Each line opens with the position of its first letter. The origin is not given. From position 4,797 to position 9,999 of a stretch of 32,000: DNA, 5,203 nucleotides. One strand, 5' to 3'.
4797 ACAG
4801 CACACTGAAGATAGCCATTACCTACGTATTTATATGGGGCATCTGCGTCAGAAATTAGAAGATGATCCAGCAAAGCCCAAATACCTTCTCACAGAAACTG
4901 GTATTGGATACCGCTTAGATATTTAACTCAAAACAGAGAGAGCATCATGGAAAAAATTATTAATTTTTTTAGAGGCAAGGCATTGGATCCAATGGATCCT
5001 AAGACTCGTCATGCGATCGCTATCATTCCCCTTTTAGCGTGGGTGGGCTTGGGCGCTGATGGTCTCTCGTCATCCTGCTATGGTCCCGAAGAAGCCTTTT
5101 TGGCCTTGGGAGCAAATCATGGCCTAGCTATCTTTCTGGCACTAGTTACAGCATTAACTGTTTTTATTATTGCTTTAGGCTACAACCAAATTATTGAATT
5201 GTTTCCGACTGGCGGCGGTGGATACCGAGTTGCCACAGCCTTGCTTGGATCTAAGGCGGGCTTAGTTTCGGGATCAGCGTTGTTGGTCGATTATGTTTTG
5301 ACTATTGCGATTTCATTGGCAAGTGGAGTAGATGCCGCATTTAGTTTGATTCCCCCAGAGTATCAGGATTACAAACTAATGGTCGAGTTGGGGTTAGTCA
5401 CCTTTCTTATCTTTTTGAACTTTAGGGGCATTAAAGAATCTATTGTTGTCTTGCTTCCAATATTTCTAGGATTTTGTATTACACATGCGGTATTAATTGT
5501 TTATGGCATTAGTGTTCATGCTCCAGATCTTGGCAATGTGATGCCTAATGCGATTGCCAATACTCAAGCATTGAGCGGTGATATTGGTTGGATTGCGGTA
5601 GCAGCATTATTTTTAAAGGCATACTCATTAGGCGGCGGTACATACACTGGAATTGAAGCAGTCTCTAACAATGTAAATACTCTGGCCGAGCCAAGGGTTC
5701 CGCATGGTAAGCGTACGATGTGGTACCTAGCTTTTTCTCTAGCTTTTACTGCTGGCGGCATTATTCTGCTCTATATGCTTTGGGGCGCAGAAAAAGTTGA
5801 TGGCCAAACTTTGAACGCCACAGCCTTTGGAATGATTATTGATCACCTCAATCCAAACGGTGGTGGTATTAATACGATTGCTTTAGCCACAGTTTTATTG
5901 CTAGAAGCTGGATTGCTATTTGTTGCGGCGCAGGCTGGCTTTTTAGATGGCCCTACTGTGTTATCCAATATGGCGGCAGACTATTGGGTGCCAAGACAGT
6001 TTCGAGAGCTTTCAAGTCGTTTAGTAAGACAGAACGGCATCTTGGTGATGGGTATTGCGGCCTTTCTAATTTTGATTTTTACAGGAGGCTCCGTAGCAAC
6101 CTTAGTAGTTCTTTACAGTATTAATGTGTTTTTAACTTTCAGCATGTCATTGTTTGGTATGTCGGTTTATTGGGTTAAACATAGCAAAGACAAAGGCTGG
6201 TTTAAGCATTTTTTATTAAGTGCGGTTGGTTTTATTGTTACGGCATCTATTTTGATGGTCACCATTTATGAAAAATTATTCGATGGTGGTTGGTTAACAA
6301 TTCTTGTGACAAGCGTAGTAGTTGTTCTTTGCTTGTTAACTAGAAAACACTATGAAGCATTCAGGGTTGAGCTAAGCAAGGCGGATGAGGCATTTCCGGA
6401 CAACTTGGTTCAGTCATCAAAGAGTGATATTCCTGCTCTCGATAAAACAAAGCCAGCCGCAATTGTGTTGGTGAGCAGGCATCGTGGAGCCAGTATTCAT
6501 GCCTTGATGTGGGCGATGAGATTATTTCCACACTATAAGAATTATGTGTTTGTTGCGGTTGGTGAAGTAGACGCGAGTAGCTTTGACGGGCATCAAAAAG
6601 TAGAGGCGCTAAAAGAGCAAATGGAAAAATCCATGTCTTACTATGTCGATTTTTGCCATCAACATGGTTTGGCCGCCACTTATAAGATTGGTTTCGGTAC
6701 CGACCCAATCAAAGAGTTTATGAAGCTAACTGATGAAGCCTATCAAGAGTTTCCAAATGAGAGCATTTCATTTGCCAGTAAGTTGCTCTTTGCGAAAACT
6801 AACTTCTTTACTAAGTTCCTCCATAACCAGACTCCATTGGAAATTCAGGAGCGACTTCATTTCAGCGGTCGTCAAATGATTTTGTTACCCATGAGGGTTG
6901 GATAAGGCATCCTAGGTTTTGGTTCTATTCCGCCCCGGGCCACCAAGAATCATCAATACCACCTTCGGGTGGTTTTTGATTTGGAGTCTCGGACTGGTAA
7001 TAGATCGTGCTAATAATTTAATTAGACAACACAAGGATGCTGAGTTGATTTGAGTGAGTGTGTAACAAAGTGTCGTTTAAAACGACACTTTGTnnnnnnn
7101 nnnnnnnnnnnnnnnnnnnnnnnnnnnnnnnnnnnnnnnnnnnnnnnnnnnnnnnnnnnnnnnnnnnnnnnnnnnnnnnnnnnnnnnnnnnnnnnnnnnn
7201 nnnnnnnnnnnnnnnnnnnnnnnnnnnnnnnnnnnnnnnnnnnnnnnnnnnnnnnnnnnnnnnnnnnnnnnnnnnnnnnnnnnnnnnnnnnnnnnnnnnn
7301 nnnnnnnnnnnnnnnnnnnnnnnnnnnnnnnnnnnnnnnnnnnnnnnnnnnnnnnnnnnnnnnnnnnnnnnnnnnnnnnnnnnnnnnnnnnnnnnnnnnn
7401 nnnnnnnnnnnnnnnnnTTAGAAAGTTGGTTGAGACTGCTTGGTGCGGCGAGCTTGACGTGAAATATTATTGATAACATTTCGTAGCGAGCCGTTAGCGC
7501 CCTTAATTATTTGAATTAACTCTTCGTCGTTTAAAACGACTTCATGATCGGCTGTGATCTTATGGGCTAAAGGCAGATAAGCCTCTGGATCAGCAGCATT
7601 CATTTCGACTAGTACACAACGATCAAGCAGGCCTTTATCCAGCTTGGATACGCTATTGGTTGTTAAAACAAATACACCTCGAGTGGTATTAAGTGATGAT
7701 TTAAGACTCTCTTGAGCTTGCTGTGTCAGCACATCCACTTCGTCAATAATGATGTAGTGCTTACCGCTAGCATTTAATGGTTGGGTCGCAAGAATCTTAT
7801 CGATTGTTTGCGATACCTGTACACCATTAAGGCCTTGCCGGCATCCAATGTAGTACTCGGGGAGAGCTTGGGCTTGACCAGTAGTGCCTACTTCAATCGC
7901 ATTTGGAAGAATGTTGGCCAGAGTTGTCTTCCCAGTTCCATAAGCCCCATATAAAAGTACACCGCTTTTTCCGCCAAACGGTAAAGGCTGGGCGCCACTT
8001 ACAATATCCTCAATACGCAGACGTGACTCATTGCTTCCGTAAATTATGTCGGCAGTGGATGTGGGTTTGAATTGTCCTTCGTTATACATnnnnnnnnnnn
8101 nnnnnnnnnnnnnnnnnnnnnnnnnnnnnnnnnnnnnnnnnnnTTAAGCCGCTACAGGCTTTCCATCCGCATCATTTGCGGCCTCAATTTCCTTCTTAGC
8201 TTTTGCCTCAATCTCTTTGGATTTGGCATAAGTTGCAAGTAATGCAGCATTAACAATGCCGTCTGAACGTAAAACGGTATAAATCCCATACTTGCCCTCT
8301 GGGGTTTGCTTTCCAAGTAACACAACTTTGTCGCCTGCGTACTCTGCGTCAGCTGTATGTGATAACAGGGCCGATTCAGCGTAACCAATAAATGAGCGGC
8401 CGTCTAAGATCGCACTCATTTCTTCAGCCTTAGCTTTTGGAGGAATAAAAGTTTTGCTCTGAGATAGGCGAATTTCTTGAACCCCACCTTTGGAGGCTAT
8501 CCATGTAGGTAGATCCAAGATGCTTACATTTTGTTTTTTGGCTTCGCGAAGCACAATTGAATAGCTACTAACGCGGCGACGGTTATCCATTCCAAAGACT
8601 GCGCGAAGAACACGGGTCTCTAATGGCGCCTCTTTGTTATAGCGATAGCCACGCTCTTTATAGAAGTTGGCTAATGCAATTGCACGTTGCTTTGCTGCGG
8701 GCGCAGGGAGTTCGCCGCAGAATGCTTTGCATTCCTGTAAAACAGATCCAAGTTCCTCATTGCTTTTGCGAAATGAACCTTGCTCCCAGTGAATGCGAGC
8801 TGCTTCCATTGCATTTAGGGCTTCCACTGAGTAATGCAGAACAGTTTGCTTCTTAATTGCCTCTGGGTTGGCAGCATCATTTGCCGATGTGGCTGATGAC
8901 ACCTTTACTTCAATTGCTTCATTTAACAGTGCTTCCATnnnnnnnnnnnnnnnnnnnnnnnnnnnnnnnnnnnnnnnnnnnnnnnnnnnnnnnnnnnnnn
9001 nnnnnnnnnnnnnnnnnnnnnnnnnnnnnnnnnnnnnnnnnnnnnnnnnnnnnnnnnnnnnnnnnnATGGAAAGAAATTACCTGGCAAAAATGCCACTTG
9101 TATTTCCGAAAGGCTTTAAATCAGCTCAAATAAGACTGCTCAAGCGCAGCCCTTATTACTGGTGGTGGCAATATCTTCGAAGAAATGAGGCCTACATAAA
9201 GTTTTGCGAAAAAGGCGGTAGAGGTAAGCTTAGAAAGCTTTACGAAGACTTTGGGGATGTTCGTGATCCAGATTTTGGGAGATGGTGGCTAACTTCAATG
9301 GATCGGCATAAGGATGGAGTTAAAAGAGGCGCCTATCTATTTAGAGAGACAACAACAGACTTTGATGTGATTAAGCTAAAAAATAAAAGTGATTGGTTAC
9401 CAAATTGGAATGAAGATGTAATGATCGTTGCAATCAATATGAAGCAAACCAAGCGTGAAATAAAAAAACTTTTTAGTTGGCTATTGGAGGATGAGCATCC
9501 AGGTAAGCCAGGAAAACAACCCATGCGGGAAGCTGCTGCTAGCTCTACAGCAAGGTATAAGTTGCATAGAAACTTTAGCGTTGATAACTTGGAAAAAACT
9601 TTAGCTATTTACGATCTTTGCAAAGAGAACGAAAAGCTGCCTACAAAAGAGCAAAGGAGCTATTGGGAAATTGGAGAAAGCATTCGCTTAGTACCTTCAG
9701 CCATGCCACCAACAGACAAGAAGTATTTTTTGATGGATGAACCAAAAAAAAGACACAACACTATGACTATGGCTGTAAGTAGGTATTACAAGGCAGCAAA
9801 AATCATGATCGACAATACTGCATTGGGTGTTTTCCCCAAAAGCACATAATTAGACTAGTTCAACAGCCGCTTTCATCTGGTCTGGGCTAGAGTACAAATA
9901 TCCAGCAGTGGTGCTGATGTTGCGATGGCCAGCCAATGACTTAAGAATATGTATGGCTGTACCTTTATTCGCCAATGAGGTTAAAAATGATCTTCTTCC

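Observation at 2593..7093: Conserved ~100-bp junction element at the 3' end of two plus-strand cassettes, with conserved ends and a variable centre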

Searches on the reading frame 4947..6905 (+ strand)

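Call 10: search_protein_families(library=pfam, proteins=[window:4947-6905:+], max_evalue=0.01)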
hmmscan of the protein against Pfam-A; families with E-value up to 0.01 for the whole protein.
window:4947-6905:+ (652 aa): 1 family
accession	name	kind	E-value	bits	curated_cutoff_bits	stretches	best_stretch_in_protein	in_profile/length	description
PF13520.12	AA_permease_2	-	9.6e-14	51.6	27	1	54-454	24-420/427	Amino acid permease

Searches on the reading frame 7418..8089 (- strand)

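Call 10: search_protein_families(library=pfam, proteins=[window:7418-8089:-], max_evalue=0.01)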
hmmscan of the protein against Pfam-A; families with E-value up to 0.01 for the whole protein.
window:7418-8089:- (223 aa): 13 families
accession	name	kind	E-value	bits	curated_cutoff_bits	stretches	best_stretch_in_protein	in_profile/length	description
PF00004.35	AAA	-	1.3e-09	39.1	21.2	1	44-158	1-123/131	ATPase family associated with various cellular activities (AAA)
PF07728.20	AAA_5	-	1.9e-06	28.4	22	1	43-167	1-125/139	AAA domain (dynein-related subfamily)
PF13173.12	AAA_14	-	6.3e-06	26.7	27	1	44-150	5-102/129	AAA domain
PF25199.1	nSTAND_NTPase5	-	1.3e-05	25.5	34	0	18-57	17-57/145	Novel STAND NTPase 5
PF13401.12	AAA_22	-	2.9e-05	24.8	27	1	42-142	6-120/130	AAA domain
PF13191.12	AAA_16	-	0.00024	22.1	32.6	1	39-94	22-80/167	AAA ATPase domain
PF13479.12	AAA_24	-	0.00028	21.2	27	1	44-131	5-86/195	AAA domain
PF05496.18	RuvB_N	-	0.00055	20.2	27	1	44-69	36-61/159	Holliday junction DNA helicase RuvB P-loop domain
PF13177.12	DNA_pol3_delta2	-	0.00083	19.8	27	0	95-165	88-159/161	DNA polymerase III, delta subunit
PF13521.12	AAA_28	-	0.0029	18.3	27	1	44-67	2-23/164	AAA domain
PF10412.15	TrwB_AAD_bind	-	0.0042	16.5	20.5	0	92-151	228-287/387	Type IV secretion-system coupling protein DNA-binding domain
PF05729.18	NACHT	-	0.0053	17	26.7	0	44-103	3-61/167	NACHT domain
PF13604.12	AAA_30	-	0.0062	16.7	27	0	45-137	22-116/191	AAA domain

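Call 20: search_protein_families(library=ncbifam, proteins=[window:7418-8089:-], max_evalue=0.01)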
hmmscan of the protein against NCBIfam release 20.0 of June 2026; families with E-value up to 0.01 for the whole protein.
window:7418-8089:- (223 aa): 55 families (the best 25 are shown)
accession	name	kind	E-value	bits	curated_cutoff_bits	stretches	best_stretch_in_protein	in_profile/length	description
NF001679.0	PRK00440.1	equivalog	4.2e-15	55.6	303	1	43-213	41-209/322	replication factor C small subunit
NF003229.0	PRK04195.1-5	equivalog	5.1e-14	51.8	280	1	41-216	44-215/413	replication factor C large subunit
TIGR02397.1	dnaX_nterm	equivalog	2.9e-13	49.8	250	1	44-207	39-217/355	DNA polymerase III subunit gamma/tau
NF011523.0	PRK14962.1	equivalog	2.7e-11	42.9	576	1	99-210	108-220/474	DNA polymerase III subunits gamma and tau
NF004962.0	PRK06305.1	equivalog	6.9e-11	42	559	1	45-204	43-218/465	DNA polymerase III subunits gamma and tau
NF009067.0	PRK12402.1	equivalog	1.8e-10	40.3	317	1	94-216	111-234/340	replication factor C small subunit 2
NF004046.1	PRK05563.1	equivalog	8.1e-10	38.2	400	1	102-206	112-217/567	DNA polymerase III subunit gamma/tau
NF011522.0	PRK14961.1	equivalog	1.6e-09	37.1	562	1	101-210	112-222/363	DNA polymerase III subunits gamma and tau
NF011512.0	PRK14950.1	equivalog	1.8e-09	37.3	593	1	96-209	108-222/585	DNA polymerase III subunits gamma and tau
NF005171.0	PRK06645.1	equivalog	2.3e-08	33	614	1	103-214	125-236/509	DNA polymerase III subunits gamma and tau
NF005638.0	PRK07399.1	subfamily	3.8e-08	32.8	230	1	91-208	108-226/317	DNA polymerase III subunit delta'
NF003231.0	PRK04195.2-1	equivalog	4.5e-08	32.3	442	1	42-216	44-212/517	replication factor C large subunit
NF003159.0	PRK04132.1-4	equivalog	8.2e-08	30.7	999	1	93-211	619-739/852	replication factor C small subunit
NF003233.0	PRK04195.2-3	equivalog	8.9e-08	31.4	471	1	7-211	7-203/504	replication factor C large subunit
NF011514.0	PRK14953.1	equivalog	9.1e-08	31.4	536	1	96-206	107-218/488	DNA polymerase III subunits gamma and tau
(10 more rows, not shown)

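Call 21: search_protein_families(library=phrogs, proteins=[window:7418-8089:-], max_evalue=0.001)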
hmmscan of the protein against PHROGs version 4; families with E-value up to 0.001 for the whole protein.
window:7418-8089:- (223 aa): 7 families
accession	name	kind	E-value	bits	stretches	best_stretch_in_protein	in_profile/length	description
phrog_168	-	DNA, RNA and nucleotide metabolism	1.1e-20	75.6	1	6-216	14-214/314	clamp loader of DNA polymerase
phrog_5846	-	DNA, RNA and nucleotide metabolism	1.2e-16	62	1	42-211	39-201/380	clamp loader of DNA polymerase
phrog_11838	-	DNA, RNA and nucleotide metabolism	4.4e-12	46.9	1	7-209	11-202/420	clamp loader of DNA polymerase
phrog_9172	-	unknown function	5.8e-06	26.4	1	41-127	107-184/509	-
phrog_3757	-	unknown function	5.1e-05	23.8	0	39-63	124-148/367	-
phrog_10401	-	other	8.6e-05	22.4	0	39-65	458-484/667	ATPase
phrog_124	-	DNA, RNA and nucleotide metabolism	0.00079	19.9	0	44-127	46-126/382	Sak4-like ssDNA annealing protein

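Call 55: search_protein_families(library=padloc, proteins=[window:7418-8089:-], max_evalue=0.001)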
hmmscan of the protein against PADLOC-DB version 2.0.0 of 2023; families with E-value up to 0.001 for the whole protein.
window:7418-8089:- (223 aa): 2 families
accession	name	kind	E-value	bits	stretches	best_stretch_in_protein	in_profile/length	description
PDLC00915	TRIP13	-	3.6e-05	21.3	0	44-123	66-147/302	TRIP13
PDLC00914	TRIP13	-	0.00039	18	0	44-124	74-158/302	TRIP13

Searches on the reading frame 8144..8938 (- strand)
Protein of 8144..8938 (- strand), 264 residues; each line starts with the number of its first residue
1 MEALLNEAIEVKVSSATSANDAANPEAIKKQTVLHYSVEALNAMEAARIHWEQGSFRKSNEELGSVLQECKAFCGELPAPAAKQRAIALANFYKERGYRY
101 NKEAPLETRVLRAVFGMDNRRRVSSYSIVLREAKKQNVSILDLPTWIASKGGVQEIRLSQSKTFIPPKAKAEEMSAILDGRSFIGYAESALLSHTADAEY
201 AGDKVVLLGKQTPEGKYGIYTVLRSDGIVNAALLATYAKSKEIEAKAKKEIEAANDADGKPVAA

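Call 10: search_protein_families(library=pfam, proteins=[window:8144-8938:-], max_evalue=0.01)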
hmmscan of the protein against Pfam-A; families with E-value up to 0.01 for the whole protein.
window:8144-8938:- (264 aa): 0 families

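Call 20: search_protein_families(library=ncbifam, proteins=[window:8144-8938:-], max_evalue=0.01)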
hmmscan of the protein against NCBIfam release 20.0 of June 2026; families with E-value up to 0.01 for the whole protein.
window:8144-8938:- (264 aa): 0 families

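Call 21: search_protein_families(library=phrogs, proteins=[window:8144-8938:-], max_evalue=0.001)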
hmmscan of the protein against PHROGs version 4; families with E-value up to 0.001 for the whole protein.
window:8144-8938:- (264 aa): 0 families

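Call 55: search_protein_families(library=padloc, proteins=[window:8144-8938:-], max_evalue=0.001)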
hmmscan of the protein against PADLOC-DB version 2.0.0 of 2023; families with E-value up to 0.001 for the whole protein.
window:8144-8938:- (264 aa): 0 families

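Call 82: search_solved_structures(query=window:8144-8938:-, max_evalue=1)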
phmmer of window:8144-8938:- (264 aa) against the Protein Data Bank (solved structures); distinct sequences matched with E-value up to 1: 0.

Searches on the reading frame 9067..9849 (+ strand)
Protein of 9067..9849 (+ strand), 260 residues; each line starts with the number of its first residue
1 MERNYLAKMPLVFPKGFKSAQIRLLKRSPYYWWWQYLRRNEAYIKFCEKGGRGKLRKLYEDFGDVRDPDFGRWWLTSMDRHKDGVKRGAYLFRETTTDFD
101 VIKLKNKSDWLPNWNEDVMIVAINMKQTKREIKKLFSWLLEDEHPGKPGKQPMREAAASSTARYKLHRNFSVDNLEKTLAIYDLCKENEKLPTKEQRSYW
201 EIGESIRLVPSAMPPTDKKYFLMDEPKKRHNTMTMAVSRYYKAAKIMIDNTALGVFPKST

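Call 10: search_protein_families(library=pfam, proteins=[window:9067-9849:+], max_evalue=0.01)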
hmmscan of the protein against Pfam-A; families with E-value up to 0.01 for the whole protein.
window:9067-9849:+ (260 aa): 0 families

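Call 20: search_protein_families(library=ncbifam, proteins=[window:9067-9849:+], max_evalue=0.01)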
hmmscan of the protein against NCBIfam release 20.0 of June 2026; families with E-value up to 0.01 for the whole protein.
window:9067-9849:+ (260 aa): 0 families

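Call 21: search_protein_families(library=phrogs, proteins=[window:9067-9849:+], max_evalue=0.001)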
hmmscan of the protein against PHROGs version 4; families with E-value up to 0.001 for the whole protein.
window:9067-9849:+ (260 aa): 0 families

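Call 55: search_protein_families(library=padloc, proteins=[window:9067-9849:+], max_evalue=0.001)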
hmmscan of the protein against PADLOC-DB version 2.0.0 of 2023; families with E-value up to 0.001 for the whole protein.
window:9067-9849:+ (260 aa): 0 families

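Call 81: search_solved_structures(query=window:9067-9849:+, max_evalue=1)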
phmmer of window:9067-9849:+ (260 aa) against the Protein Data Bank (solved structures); distinct sequences matched with E-value up to 1: 5.
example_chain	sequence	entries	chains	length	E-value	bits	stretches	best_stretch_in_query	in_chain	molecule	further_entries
5v5k_A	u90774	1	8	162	0.42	13.2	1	80-209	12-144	Ferritin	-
3kx9_A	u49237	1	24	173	0.57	12.7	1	79-209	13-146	Ferritin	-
1s3q_A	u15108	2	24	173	0.6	12.7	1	80-209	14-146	ferritin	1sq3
7ecv_I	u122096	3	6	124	0.62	12.6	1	15-63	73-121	AcrIF14 | AcrF14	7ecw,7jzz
7du0_A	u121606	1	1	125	0.63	12.6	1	15-63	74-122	AcrIF14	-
